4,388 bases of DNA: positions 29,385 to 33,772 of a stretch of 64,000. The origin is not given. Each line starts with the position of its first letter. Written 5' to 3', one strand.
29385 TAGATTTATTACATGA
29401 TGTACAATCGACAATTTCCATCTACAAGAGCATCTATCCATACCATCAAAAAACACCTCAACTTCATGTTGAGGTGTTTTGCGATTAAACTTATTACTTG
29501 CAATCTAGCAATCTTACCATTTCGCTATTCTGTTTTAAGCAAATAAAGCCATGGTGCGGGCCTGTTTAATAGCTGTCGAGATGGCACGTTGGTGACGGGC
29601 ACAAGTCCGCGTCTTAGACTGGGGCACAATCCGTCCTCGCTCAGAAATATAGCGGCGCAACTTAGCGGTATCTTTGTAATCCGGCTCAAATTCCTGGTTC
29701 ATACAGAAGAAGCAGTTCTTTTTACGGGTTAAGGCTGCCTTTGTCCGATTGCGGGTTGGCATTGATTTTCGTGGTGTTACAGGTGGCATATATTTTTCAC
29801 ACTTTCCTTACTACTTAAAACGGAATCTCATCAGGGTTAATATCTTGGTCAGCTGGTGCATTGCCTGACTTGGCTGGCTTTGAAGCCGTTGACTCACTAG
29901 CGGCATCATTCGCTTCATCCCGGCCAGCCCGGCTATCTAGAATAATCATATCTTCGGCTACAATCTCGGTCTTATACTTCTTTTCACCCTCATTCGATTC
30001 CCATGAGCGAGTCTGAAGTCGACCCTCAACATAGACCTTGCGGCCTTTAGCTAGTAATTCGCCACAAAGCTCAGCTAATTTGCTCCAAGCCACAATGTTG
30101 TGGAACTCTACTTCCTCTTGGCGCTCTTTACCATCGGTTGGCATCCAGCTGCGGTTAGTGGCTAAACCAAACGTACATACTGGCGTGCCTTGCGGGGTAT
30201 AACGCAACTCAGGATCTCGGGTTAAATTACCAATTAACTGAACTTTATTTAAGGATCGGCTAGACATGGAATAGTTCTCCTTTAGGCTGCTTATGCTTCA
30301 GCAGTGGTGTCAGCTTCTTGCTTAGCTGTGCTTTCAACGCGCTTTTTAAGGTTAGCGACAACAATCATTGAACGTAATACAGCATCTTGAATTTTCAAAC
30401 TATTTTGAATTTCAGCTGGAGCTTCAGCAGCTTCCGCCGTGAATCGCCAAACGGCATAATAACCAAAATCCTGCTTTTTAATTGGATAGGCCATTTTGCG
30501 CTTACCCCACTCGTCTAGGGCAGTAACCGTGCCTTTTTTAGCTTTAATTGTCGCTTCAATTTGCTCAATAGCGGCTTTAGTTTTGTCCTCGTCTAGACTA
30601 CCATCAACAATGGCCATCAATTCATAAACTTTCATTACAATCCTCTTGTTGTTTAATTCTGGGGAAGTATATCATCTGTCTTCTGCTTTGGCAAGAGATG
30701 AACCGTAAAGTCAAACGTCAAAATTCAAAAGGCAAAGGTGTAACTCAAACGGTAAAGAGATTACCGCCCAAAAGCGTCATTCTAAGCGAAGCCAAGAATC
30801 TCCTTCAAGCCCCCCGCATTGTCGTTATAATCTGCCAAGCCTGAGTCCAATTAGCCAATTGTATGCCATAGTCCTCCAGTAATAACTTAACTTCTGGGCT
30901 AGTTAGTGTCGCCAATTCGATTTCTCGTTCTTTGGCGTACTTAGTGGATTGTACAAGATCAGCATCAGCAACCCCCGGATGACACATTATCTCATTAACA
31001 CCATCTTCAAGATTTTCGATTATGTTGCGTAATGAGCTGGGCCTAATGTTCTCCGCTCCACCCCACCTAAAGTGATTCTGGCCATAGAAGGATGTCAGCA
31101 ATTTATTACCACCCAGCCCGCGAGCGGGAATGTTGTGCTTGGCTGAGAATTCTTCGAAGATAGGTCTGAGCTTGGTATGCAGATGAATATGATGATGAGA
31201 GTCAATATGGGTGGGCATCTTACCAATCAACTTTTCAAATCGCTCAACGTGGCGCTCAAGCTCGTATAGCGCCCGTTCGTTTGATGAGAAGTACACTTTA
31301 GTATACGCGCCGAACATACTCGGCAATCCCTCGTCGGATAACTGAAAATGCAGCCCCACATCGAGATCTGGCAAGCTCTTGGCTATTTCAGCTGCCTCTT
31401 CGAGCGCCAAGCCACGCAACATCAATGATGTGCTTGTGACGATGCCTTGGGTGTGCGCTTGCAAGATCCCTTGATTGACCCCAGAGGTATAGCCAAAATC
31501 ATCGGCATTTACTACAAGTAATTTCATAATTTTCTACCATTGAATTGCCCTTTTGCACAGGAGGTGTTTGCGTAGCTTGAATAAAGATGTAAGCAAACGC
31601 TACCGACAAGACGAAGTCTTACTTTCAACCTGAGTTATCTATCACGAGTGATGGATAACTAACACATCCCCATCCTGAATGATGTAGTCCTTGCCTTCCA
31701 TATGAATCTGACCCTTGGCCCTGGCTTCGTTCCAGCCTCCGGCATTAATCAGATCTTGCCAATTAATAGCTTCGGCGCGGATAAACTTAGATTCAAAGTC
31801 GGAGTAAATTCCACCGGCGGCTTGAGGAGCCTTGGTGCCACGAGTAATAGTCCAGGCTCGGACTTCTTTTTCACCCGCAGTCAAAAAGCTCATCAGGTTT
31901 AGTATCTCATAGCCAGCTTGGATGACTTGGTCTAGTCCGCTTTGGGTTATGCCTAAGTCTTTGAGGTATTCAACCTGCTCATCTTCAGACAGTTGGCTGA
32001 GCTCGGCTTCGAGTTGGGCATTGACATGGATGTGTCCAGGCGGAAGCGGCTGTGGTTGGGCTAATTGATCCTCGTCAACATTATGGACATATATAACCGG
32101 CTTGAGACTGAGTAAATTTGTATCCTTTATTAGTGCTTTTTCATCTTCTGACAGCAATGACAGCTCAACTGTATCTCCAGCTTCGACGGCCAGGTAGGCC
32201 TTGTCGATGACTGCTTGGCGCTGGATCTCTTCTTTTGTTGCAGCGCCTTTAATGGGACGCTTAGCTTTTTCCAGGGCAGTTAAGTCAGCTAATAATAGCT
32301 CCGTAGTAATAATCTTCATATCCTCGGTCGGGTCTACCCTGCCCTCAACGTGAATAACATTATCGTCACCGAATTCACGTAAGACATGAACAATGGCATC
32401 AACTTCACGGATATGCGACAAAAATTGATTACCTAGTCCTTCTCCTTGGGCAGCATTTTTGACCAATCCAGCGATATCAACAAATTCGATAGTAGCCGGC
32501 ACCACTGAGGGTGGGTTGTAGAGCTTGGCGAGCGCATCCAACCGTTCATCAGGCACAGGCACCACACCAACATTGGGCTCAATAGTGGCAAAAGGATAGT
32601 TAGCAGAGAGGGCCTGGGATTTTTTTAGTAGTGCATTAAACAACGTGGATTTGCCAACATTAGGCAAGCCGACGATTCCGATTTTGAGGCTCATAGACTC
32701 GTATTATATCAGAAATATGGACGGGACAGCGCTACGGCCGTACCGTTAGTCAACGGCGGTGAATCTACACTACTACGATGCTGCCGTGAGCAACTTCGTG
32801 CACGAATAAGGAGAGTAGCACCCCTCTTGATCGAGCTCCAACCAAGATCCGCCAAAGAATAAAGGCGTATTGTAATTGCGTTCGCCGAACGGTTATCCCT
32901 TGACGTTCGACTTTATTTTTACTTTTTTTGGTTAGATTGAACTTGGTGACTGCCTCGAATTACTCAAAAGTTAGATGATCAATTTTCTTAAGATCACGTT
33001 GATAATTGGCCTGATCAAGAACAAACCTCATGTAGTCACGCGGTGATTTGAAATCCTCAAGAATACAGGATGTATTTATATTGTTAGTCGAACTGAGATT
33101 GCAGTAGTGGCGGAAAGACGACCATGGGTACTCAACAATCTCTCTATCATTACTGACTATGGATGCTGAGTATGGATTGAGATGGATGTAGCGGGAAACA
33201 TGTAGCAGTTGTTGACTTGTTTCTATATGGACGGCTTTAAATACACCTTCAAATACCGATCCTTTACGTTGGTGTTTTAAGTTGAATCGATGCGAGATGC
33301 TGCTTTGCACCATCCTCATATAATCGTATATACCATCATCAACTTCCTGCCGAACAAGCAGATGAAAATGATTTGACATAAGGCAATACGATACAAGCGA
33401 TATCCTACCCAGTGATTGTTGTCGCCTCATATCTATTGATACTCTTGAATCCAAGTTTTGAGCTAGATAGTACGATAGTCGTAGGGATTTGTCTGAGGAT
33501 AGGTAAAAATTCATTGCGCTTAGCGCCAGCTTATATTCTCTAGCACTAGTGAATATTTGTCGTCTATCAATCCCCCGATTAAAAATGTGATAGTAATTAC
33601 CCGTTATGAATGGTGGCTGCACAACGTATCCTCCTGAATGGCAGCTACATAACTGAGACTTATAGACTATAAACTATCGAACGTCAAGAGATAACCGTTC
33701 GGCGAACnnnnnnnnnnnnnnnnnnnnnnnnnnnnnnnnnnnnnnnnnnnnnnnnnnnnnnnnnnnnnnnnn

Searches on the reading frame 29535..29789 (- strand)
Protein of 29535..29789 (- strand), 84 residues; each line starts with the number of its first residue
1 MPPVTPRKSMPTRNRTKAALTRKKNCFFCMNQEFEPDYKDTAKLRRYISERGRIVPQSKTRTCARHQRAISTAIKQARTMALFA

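Call 53: search_protein_families(library=pfam, proteins=[window:29535-29789:-])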
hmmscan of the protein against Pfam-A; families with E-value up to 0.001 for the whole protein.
window:29535-29789:- (84 aa): 1 family
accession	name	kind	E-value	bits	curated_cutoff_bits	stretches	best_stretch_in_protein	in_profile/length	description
PF01084.26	Ribosomal_S18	-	5.2e-22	78.1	21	1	35-82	4-51/52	Ribosomal protein S18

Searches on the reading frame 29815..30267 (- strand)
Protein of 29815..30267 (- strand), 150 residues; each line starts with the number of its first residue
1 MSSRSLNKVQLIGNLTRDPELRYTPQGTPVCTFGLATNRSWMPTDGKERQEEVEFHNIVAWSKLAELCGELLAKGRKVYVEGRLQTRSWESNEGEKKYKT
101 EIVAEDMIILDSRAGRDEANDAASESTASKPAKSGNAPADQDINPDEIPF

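Call 53: search_protein_families(library=pfam, proteins=[window:29815-30267:-])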
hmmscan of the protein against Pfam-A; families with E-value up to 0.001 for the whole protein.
window:29815-30267:- (150 aa): 2 families
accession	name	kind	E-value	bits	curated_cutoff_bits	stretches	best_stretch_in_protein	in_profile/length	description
PF00436.31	SSB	-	6.8e-39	132.6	26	1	6-108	1-102/104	Single-strand binding protein family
PF22657.2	SSB_1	-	2.5e-07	31.2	27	1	7-92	1-83/91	Another single-strand binding protein family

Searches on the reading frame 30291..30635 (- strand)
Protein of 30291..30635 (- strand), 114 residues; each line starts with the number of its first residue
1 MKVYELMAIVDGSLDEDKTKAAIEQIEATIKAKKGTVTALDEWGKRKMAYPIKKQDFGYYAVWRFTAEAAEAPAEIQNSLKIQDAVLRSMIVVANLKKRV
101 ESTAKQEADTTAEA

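Call 53: search_protein_families(library=pfam, proteins=[window:30291-30635:-])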
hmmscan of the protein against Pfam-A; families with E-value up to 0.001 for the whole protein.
window:30291-30635:- (114 aa): 1 family
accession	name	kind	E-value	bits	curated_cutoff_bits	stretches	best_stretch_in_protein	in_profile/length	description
PF01250.22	Ribosomal_S6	-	1.3e-27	96.2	27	1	4-92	2-89/90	Ribosomal protein S6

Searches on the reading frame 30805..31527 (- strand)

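Call 53: search_protein_families(library=pfam, proteins=[window:30805-31527:-])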
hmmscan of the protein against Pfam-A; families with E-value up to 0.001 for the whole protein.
window:30805-31527:- (240 aa): 1 family
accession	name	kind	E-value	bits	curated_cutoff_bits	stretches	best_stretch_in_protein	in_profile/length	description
PF04794.17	YdjC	-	2.4e-47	162.4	29.7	1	4-218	2-265/266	YdjC-like protein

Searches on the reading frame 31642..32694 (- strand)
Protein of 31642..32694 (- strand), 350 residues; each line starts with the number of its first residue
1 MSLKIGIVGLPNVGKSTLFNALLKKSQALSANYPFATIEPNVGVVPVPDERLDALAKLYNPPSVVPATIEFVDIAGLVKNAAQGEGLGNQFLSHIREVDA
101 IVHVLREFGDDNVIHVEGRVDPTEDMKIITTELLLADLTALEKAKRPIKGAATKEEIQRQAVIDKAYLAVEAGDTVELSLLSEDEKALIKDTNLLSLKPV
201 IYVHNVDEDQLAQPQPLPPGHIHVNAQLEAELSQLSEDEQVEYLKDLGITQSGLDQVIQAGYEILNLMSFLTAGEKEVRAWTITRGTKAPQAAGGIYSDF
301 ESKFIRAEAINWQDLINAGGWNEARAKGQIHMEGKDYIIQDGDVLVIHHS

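Call 30: search_protein_families(library=pfam, proteins=[window:31642-32694:-])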
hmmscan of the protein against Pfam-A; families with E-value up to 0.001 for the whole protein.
window:31642-32694:- (350 aa): 3 families
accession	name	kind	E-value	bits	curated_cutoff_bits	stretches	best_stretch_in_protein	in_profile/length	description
PF06071.19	YchF-GTPase_C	-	1e-32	112.5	27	1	267-348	1-82/84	Protein of unknown function (DUF933)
PF01926.29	MMR_HSR1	-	6.1e-23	81.5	21.9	1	4-111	1-86/113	50S ribosome-binding GTPase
PF02421.24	FeoB_N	-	2.5e-07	30.8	27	1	4-47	2-44/156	Ferrous iron transport protein B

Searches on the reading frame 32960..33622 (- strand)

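Call 30: search_protein_families(library=pfam, proteins=[window:32960-33622:-])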
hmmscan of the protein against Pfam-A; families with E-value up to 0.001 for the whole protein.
window:32960-33622:- (220 aa): 1 family
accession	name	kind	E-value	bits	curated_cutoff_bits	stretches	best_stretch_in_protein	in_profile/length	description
PF01797.21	Y1_Tnp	-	9.6e-08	32.6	23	1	66-147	33-119/121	Transposase IS200 like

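Call 78: search_protein_families(library=ncbifam, proteins=[window:32960-33622:-], max_evalue=0.01)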
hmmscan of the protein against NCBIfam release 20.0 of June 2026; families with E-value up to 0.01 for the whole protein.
window:32960-33622:- (220 aa): 1 family
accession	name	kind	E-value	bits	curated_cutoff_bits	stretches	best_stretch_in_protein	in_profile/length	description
NF047646.1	REP_Tyr_transpos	equivalog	9.9e-13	48.2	80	1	63-168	36-146/146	REP-associated tyrosine transposase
